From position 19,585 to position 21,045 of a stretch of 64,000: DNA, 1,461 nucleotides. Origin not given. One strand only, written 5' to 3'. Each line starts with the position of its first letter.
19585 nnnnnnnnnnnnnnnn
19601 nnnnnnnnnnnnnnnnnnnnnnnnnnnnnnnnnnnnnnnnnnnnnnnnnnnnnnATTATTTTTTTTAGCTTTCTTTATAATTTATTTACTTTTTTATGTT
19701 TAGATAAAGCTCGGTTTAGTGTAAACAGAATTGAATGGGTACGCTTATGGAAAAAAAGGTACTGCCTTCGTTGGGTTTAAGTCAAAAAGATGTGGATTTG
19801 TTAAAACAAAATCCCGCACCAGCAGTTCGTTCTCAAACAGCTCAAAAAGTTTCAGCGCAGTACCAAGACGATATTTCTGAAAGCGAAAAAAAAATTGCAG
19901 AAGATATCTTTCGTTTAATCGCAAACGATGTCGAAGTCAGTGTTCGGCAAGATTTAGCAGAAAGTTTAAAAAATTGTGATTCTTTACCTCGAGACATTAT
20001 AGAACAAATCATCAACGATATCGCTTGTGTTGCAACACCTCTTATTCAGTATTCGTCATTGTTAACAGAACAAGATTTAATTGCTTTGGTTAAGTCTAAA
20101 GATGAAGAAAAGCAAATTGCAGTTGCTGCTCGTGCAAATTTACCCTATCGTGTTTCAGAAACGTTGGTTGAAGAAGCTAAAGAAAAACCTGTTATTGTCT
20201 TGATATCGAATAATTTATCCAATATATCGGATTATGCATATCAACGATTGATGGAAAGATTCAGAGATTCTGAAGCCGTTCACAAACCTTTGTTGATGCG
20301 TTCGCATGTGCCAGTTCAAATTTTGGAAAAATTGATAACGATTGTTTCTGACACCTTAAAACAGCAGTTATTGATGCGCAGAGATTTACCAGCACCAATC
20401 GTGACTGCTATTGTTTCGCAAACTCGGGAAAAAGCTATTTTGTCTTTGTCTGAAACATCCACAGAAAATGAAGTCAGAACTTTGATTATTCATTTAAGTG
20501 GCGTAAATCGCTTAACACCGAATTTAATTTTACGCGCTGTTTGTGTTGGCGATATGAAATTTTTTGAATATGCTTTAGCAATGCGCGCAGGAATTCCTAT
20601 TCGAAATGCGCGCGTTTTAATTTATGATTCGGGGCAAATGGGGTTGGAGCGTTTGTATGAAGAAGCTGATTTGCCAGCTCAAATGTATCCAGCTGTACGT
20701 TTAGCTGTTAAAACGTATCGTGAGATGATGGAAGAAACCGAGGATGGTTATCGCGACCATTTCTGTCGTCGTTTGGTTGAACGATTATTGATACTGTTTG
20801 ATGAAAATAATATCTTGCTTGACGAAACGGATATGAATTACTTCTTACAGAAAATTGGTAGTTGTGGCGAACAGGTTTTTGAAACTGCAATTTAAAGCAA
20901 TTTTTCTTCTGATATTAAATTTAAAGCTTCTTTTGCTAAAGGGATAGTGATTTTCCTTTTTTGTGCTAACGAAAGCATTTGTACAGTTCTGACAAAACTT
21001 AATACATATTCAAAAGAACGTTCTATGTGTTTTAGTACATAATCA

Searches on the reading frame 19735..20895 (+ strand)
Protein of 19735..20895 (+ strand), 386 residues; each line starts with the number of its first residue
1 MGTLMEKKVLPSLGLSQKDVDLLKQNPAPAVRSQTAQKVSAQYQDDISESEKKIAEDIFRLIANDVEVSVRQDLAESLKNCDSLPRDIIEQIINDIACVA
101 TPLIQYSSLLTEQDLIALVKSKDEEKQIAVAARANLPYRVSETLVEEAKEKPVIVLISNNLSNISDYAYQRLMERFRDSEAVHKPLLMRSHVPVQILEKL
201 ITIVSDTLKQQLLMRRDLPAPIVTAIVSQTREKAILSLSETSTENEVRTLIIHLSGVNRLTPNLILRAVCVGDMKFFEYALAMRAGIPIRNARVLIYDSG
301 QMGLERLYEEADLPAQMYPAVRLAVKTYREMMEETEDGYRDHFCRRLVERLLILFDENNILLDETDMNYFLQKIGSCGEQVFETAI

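Call 70: find_encoding_contigs(protein=window:19735-20895:+, flank=10000, max_places=1)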
Protein window:19735-20895:+ (386 aa): no gene with exactly this product is on record in the collection.

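Call 73: search_protein_families(library=pfam, proteins=[window:19735-20895:+], max_evalue=0.0001)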
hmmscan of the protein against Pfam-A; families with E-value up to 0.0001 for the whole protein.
window:19735-20895:+ (386 aa): 1 family
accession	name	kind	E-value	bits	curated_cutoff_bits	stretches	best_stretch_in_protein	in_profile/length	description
PF10098.14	DUF2336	-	3.6e-63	213.9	34.6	1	99-352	1-253/262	Uncharacterised protein conserved in bacteria (DUF2336)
